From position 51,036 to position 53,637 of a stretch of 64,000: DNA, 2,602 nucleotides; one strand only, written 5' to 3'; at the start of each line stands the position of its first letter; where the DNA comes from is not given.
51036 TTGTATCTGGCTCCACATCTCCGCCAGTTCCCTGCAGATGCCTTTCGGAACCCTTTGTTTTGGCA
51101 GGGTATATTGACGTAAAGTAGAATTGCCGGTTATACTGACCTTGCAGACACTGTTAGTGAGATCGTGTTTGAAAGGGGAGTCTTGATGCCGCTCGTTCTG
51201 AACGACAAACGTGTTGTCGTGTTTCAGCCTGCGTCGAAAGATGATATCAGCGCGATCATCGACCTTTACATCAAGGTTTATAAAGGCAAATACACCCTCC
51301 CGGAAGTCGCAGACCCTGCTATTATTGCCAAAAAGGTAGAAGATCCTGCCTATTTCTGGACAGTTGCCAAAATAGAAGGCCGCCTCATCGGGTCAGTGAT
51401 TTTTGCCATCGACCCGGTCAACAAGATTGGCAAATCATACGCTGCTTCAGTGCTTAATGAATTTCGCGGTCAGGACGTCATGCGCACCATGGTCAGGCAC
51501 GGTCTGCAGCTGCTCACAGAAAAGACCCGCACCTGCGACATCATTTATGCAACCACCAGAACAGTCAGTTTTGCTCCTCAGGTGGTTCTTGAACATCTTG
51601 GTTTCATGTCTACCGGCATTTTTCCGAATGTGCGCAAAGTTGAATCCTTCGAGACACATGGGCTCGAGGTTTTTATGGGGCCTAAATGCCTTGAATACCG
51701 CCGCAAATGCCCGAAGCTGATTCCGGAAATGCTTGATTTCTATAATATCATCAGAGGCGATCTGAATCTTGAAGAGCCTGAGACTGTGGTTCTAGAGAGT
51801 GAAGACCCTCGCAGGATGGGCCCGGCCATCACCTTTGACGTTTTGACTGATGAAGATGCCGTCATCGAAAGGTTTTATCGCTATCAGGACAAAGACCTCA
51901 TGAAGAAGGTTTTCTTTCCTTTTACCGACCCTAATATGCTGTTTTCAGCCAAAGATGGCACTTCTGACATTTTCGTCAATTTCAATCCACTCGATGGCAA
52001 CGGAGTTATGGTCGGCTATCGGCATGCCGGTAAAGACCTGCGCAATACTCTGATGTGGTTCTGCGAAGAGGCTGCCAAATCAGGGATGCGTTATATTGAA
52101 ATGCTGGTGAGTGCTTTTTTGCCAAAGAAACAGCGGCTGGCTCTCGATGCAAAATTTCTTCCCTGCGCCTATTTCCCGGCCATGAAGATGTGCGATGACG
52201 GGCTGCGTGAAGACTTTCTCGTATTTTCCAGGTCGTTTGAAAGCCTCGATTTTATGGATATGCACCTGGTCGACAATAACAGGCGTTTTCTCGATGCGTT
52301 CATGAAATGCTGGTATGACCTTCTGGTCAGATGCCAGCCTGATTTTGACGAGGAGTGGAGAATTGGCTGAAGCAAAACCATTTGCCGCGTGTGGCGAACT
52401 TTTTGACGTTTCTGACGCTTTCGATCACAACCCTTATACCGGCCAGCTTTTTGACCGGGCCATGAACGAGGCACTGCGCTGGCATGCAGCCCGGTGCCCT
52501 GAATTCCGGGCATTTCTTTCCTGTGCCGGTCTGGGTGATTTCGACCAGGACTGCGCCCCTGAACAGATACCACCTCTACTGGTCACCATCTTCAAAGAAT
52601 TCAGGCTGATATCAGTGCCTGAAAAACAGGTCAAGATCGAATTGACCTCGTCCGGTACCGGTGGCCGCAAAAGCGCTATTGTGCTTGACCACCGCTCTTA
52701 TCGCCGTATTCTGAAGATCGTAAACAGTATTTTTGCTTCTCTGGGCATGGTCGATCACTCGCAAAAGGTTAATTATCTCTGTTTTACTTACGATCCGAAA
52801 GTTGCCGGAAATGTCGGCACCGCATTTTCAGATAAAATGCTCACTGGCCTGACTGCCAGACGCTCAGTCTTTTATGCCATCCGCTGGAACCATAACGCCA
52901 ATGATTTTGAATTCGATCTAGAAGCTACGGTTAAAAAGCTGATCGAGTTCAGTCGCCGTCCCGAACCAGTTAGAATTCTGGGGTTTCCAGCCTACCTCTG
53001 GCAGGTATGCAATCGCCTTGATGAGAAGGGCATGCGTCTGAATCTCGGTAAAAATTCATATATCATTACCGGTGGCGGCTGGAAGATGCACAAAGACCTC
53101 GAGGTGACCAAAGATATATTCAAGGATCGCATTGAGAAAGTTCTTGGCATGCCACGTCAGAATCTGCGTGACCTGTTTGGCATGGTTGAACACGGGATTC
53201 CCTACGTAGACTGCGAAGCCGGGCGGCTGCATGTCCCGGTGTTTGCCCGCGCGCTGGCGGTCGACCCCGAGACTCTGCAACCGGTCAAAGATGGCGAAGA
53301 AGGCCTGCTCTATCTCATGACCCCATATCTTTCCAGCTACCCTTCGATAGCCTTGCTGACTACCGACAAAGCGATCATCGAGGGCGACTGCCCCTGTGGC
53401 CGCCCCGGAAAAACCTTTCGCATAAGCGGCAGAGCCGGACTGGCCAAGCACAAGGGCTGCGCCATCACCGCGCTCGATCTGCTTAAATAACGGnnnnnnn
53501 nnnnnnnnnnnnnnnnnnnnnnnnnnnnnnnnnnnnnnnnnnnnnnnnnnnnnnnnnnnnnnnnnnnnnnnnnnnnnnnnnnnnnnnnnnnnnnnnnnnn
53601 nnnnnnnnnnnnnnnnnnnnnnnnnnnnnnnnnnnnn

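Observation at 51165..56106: Orphan LuxE-LuxC-type fatty-acyl activation/reduction cassette with a fused second adenylating domain and a GNAT-like partner, no luciferase or LuxD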

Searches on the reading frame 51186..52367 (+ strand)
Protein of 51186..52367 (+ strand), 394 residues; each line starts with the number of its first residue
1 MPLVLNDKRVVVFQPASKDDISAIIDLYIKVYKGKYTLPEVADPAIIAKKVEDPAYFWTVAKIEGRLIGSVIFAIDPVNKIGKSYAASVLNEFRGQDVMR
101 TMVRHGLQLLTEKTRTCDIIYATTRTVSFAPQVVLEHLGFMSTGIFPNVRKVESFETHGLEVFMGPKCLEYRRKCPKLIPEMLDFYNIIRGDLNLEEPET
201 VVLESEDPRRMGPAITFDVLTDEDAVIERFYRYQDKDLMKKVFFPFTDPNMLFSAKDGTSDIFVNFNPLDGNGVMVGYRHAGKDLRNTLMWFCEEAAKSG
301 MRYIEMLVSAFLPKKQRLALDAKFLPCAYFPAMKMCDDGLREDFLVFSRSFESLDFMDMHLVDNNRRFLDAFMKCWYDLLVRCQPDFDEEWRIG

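Call 5: search_protein_families(library=pfam, proteins=[window:51186-52367:+], max_evalue=0.01)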
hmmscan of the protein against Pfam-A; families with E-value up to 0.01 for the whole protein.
window:51186-52367:+ (394 aa): 2 families
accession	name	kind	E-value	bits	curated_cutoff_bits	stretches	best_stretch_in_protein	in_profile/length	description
PF00583.31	Acetyltransf_1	-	7.6e-06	26.6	20.7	1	37-127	17-103/116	Acetyltransferase (GNAT) family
PF13508.13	Acetyltransf_7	-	0.0049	17.7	27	0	58-140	5-82/84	Acetyltransferase (GNAT) domain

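Call 6: search_protein_families(library=ncbifam, proteins=[window:51186-52367:+], max_evalue=0.01)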
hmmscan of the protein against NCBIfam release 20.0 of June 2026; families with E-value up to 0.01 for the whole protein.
window:51186-52367:+ (394 aa): 2 families
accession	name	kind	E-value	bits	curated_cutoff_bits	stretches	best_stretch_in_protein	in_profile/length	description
TIGR03827.1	GNAT_ablB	equivalog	1.9e-06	27.5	205.1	1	13-149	118-249/266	putative beta-lysine N-acetyltransferase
NF002959.0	PRK03624.1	equivalog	4.7e-05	23.1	124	1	11-138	7-127/147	GNAT family acetyltransferase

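Call 35: find_homologous_proteins(query=window:51186-52367:+, max_evalue=0.001)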
Query window:51186-52367:+ (394 aa): 238 proteins with E <= 0.001 among 8000 candidates; the best 120 are listed.
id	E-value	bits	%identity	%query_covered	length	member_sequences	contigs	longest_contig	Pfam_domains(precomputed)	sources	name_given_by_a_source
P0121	2.1e-241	819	89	100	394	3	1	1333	-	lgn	-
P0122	1.2e-235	800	87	100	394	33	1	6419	PF00583.32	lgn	-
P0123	2.2e-227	773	84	100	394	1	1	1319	PF00583.32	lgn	-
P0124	3.8e-224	762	83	100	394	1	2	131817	PF00583.32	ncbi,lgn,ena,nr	ncbi:MAG: GNAT family N-acetyltransferase [Erysipelotrichia bacterium]|nr:GNAT family N-acetyltransf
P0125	1.9e-216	737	79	100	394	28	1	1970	PF00583.32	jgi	jgi:hypothetical protein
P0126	1.4e-215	734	77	100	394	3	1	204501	-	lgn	-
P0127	3.5e-214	729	77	100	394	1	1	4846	PF00583.32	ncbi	-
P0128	1.8e-213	727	78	100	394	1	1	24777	PF00583.32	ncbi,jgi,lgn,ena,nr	ncbi:MAG: GNAT family N-acetyltransferase [Candidatus Riflebacteria bacterium]|nr:GNAT family N-acet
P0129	3.4e-210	716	77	100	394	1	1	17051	PF00583.32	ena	-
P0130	1.7e-209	714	85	92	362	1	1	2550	PF00583.32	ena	-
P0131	3.5e-209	713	77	100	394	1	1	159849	-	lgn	-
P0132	5.2e-209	712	76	100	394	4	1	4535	-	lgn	-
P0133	2.0e-208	710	78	100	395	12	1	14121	PF00583.32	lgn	-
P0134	7.0e-207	705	76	100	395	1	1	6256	PF00583.32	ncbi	-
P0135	9.1e-207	705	75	100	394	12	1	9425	-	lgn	-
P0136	6.8e-205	699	74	100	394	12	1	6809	PF00583.32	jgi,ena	-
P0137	3.0e-204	696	74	100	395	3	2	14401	PF00583.32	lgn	-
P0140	4.9e-203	692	75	100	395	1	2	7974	PF00583.32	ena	-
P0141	1.8e-202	691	75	100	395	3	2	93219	PF00583.32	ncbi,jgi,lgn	-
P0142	4.7e-201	686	75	100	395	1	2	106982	PF00583.32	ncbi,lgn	ncbi:MAG: hypothetical protein Kow0029_17370 [Candidatus Rifleibacteriota bacterium]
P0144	3.7e-196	670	73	100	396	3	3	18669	PF00583.32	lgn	-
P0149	1.9e-191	654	72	100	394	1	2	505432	PF00583.32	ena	-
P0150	3.3e-190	650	70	100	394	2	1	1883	PF00583.32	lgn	-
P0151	2.9e-183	627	69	99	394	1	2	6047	PF00583.32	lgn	-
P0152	1.2e-181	622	67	100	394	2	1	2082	PF00583.32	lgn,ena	-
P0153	2.8e-181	621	66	98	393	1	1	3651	PF00583.32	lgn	-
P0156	3.0e-178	611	68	99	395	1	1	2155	PF00583.32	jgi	jgi:hypothetical protein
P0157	4.7e-178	610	67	99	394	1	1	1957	PF00583.32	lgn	-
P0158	3.9e-176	604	66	98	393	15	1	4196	PF00583.32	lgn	-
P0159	4.7e-175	600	66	99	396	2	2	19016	PF00583.32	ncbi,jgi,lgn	ncbi:MAG TPA: GNAT family N-acetyltransferase [Candidatus Ozemobacteraceae bacterium]|jgi:hypothetic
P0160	3.5e-174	597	64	98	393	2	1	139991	PF00583.32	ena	-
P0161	1.4e-173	595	68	99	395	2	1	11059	PF00583.32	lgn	-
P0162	6.0e-173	593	66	99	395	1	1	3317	PF00583.32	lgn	-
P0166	3.6e-170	584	64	99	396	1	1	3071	PF00583.32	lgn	-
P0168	5.2e-169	580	63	98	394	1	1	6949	PF00583.32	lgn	-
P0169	5.4e-168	577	64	99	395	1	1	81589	PF00583.32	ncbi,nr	ncbi:MAG: GNAT family N-acetyltransferase [Candidatus Riflebacteria bacterium]|nr:GNAT family N-acet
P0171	2.3e-167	575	65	99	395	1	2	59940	PF00583.32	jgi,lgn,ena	-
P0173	3.4e-165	568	60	100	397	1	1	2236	PF00583.32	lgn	-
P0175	8.6e-164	563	64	99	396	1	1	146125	PF00583.32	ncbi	-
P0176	4.0e-163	561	62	99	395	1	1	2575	PF00583.32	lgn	-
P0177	7.1e-163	560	63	100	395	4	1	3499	PF00583.32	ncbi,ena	-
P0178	1.4e-162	559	63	99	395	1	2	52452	PF00583.32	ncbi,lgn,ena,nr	ncbi:MAG: GNAT family N-acetyltransferase [Candidatus Riflebacteria bacterium]|nr:GNAT family N-acet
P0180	1.7e-160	552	62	99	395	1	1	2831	PF00583.32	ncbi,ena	-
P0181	2.8e-160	552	61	99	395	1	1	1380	PF00583.32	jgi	-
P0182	6.9e-160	550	61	99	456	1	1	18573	PF00583.32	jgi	jgi:RimJ/RimL family protein N-acetyltransferase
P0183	7.7e-159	547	60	99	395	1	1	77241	PF00583.32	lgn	-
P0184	9.5e-155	533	61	99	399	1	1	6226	PF00583.32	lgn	-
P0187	4.3e-140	485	62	91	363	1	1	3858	PF00583.32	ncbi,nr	ncbi:GNAT family N-acetyltransferase [bacterium]|nr:GNAT family N-acetyltransferase [bacterium]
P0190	1.9e-108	381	46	99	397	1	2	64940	PF00583.32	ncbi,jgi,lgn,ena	ncbi:MAG: GNAT family N-acetyltransferase [Candidatus Wallbacteria bacterium]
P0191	7.0e-108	379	72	60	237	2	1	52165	PF00583.32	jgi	jgi:hypothetical protein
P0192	6.1e-105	369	46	99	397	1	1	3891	PF00583.32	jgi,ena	-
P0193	8.0e-104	366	47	99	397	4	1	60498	PF00583.32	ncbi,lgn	-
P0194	5.9e-102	360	46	99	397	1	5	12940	PF00583.32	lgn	-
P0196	2.3e-94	335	43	98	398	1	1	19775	PF00583.32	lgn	-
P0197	5.9e-94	333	43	98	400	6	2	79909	PF13302.14,PF13508.14,PF00583.32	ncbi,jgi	-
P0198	1.6e-93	332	42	98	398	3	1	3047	PF13302.14,PF00583.32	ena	-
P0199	4.1e-93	331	42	98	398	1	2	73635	PF13302.14,PF00583.32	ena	-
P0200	4.1e-93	330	42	98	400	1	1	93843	PF13302.14,PF00583.32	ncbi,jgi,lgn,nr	ncbi:MAG TPA: hypothetical protein DC017_04905 [Candidatus Wallbacteria bacterium]|nr:hypothetical p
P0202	2.9e-92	328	41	98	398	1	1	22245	PF13302.14,PF00583.32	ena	-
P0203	3.0e-92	328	41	98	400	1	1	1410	PF13302.14,PF00583.32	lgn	-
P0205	1.0e-91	326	42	98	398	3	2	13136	PF00583.32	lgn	-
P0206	2.3e-90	321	43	95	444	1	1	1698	PF00583.32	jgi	jgi:RimJ/RimL family protein N-acetyltransferase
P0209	5.0e-88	314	62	56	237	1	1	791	PF00583.32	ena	-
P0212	4.8e-87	311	41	99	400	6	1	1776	PF00583.32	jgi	jgi:N-acetylglutamate synthase-like GNAT family acetyltransferase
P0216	4.5e-86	307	43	97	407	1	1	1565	PF13302.14,PF00583.32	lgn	-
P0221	7.1e-84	300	42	95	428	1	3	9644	PF00583.32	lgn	-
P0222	6.1e-82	294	40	97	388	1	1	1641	PF00583.32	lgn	-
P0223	1.8e-81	292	39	97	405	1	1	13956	PF00583.32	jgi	-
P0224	1.8e-80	289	39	97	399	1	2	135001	PF00583.32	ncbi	-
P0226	6.3e-76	274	39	98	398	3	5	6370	PF00583.32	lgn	-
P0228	2.6e-75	272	39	94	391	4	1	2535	PF00583.32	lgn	-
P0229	3.0e-75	272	41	94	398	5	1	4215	PF00583.32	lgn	-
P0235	4.4e-73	265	39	97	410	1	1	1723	PF00583.32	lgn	-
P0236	4.9e-73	264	39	94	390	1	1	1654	PF00583.32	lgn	-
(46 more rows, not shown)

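Call 48: predict_structure(alignment_id=A2)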
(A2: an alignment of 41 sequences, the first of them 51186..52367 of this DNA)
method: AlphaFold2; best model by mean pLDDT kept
length: 394 residues; sequences in the alignment: 41
mean_pLDDT: 89.7   pTM: 0.87
mean pLDDT of the five models: 89.7, 88.9, 88.1, 86.7, 86.4
residues with pLDDT >= 90: 282; 70-90: 86; 50-70: 21; < 50: 5
segments of 3 or more residues with pLDDT < 50: 390-394
pLDDT, mean of each block of 10 residues (from residue 1): 91 96 95 81 93 95 95 92 92 90 95 93 75 86 86 75 93 97 96 95 94 96 95 85 72 96 91 92 93 96 93 96 96 90 94 75 87 94 73 42
secondary structure, 60 per line:
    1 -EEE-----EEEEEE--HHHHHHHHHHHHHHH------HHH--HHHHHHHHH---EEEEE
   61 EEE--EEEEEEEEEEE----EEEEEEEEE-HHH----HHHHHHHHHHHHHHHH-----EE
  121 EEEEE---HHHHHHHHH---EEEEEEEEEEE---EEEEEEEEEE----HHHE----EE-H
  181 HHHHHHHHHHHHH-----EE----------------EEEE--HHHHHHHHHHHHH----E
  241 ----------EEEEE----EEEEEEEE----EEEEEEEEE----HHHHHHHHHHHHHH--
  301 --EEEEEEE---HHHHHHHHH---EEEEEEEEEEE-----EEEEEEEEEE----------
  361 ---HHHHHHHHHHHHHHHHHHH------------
elements in order: E2-4 E10-15 H18-32 H44-52 E56-63 E66-76 E81-89 H98-113 E119-125 H129-137 E141-151 E155-164 H180-193 E217-220 H223-235 E251-255 E260-267 E272-280 H285-298 E303-309 H313-321 E325-335 E341-350 H364-382

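Call 85: search_protein_representatives(alignment_id=A2)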
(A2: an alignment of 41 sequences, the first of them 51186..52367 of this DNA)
Query: 41 sequences, 397 profile positions. Proteins with E-value up to 0.001 (for the whole library): 737; up to 1e-10: 370; up to 1e-30: 149. The best 150 are listed.
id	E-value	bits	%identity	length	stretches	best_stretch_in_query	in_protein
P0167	6.2e-175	598.0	-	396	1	3-395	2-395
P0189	8.9e-162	554.7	-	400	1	3-391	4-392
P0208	4.7e-157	539.1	-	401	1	2-393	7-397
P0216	8.5e-141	485.6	-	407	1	2-392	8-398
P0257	4.2e-135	466.8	-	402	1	2-391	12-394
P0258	3.2e-129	447.5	-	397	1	3-385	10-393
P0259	1.0e-123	429.3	-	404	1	6-384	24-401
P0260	3.7e-119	414.3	-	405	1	6-384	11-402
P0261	2.6e-115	401.7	-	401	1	7-383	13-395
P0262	7.0e-114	397.0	-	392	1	9-382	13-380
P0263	6.5e-111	387.2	-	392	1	4-385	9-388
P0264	3.2e-109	381.6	-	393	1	5-383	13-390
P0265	1.0e-107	376.7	-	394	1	11-383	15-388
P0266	3.5e-106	371.6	-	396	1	6-387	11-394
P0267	5.9e-106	370.8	-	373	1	13-383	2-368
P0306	1.9e-68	247.4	-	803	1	7-389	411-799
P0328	4.3e-50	186.9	-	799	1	12-361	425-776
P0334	1.8e-48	181.6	-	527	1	12-376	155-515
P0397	2.9e-31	124.9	-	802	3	19-368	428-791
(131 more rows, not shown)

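Call 86: search_protein_families(library=pfam, proteins=[P0306, P0328, P0397, P0334], max_evalue=0.001)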
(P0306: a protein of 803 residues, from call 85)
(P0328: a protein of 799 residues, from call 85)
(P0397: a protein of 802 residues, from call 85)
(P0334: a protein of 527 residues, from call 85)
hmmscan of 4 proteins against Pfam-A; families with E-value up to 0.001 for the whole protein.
P0306 (803 aa): 2 families
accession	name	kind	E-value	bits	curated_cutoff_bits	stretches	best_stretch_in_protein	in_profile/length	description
PF07690.21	MFS_1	-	3.8e-13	49.5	33.4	1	24-350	11-338/347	Major Facilitator Superfamily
PF00583.31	Acetyltransf_1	-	2.7e-07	31.3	20.7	1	442-523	12-93/116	Acetyltransferase (GNAT) family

P0328 (799 aa): 2 families
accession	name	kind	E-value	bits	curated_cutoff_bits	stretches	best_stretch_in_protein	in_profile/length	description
PF07690.21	MFS_1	-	1e-20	74.4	33.4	2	16-370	1-336/347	Major Facilitator Superfamily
PF05977.19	MFS_3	-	7.3e-06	25.1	27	1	8-416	7-395/524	Transmembrane secretion effector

P0397 (802 aa): 3 families
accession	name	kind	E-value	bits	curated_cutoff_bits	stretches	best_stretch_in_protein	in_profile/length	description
PF00583.31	Acetyltransf_1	-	3e-16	60.2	20.7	1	26-143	3-116/116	Acetyltransferase (GNAT) family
PF13508.13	Acetyltransf_7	-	6.5e-09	36.5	27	1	61-144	5-83/84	Acetyltransferase (GNAT) domain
PF13673.13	Acetyltransf_10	-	7.5e-09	36.1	23.6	1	39-146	11-110/128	Acetyltransferase (GNAT) domain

P0334 (527 aa): 1 family
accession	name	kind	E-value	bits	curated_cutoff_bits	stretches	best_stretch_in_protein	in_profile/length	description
PF00583.31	Acetyltransf_1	-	0.00018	22.2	20.7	1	176-252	11-84/116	Acetyltransferase (GNAT) family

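Call 87: find_encoding_contigs(protein=P0306, flank=8000, max_places=2)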
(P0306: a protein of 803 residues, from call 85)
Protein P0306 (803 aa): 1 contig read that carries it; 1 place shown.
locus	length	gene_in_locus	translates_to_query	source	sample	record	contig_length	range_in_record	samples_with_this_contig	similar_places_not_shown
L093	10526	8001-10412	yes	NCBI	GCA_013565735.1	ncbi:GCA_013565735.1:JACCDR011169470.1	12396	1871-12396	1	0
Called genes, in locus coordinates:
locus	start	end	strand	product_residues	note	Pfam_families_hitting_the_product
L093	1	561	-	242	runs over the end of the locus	PF13510:Fer2_4, PF10588:NADH-G_4Fe-4S_3, PF22117:Fer4_Nqo3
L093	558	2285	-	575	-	PF01257:2Fe-2S_thioredx, PF01512:Complex1_51K, PF10589:NADH_4Fe-4S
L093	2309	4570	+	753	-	PF00708:Acylphosphatase, PF07503:zf-HYPF, PF01300:Sua5_yciO_yrdC, PF17788:HypF_C, PF22521:HypF_C_2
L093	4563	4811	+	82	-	PF01155:HypA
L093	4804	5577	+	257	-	PF02492:cobW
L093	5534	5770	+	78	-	PF01455:HupF_HypC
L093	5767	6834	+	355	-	PF01924:HypD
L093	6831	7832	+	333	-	PF00586:AIRS, PF02769:AIRS_C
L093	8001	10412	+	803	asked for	PF07690:MFS_1, PF00583:Acetyltransf_1 (weak)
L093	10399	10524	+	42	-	?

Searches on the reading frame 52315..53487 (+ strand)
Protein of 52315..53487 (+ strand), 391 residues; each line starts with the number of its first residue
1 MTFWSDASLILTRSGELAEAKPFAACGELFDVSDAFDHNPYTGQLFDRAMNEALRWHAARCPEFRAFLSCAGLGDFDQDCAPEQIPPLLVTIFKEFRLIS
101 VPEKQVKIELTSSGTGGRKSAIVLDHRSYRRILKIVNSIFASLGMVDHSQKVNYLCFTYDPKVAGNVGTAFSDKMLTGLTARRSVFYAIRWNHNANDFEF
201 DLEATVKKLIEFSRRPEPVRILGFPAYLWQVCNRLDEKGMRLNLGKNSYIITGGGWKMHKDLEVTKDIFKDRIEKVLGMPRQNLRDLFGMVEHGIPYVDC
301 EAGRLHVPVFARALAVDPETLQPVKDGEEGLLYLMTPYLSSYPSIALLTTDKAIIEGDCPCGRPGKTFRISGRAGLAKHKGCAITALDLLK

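Call 5: search_protein_families(library=pfam, proteins=[window:52315-53487:+], max_evalue=0.01)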
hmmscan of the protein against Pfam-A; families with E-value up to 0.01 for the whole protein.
window:52315-53487:+ (391 aa): 1 family
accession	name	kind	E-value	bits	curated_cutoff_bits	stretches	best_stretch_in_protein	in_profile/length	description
PF04443.18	LuxE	-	8.6e-50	170.2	24.9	1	44-384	36-384/391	Acyl-protein synthetase, LuxE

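Call 6: search_protein_families(library=ncbifam, proteins=[window:52315-53487:+], max_evalue=0.01)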
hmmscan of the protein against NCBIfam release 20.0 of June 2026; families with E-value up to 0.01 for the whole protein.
window:52315-53487:+ (391 aa): 5 families
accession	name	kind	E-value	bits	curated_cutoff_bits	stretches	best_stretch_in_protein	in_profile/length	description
NF052244.1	LCFA_lig_LuxE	equivalog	6.7e-42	143.8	550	1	44-386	31-362/367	long-chain-fatty-acid--protein ligase LuxE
NF045666.1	DVU1553_fam_AMP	equivalog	3e-05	23.2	300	1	264-368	219-324/331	DVU_1553 family AMP-dependent CoA ligase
NF041878.1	paak_haloarch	equivalog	0.00053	18.7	700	1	265-365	212-315/427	phenylacetate--CoA ligase PaaK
TIGR02155.1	PA_CoA_ligase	equivalog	0.001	17.7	646.3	0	217-373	167-316/422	phenylacetate--CoA ligase PaaK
NF041217.1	BagE_FevW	exception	0.0071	15.3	800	0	270-376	209-313/424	bagremycin/ferroverdin synthetase BagE/FevW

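Call 26: search_solved_structures(query=window:52315-53487:+, max_evalue=0.01, show_alignments=1)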
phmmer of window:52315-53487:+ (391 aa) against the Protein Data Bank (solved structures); distinct sequences matched with E-value up to 0.01: 3.
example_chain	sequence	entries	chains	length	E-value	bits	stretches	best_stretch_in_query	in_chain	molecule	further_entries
7xc6_E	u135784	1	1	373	5.2e-36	127.6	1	48-386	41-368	LuxE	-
4r1l_A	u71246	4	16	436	4.4e-06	29.1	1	270-374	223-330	Phenylacetate-coenzyme A ligase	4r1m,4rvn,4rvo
9s3l_A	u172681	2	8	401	0.0008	21.6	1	270-368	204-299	Phenylacetate-CoA ligase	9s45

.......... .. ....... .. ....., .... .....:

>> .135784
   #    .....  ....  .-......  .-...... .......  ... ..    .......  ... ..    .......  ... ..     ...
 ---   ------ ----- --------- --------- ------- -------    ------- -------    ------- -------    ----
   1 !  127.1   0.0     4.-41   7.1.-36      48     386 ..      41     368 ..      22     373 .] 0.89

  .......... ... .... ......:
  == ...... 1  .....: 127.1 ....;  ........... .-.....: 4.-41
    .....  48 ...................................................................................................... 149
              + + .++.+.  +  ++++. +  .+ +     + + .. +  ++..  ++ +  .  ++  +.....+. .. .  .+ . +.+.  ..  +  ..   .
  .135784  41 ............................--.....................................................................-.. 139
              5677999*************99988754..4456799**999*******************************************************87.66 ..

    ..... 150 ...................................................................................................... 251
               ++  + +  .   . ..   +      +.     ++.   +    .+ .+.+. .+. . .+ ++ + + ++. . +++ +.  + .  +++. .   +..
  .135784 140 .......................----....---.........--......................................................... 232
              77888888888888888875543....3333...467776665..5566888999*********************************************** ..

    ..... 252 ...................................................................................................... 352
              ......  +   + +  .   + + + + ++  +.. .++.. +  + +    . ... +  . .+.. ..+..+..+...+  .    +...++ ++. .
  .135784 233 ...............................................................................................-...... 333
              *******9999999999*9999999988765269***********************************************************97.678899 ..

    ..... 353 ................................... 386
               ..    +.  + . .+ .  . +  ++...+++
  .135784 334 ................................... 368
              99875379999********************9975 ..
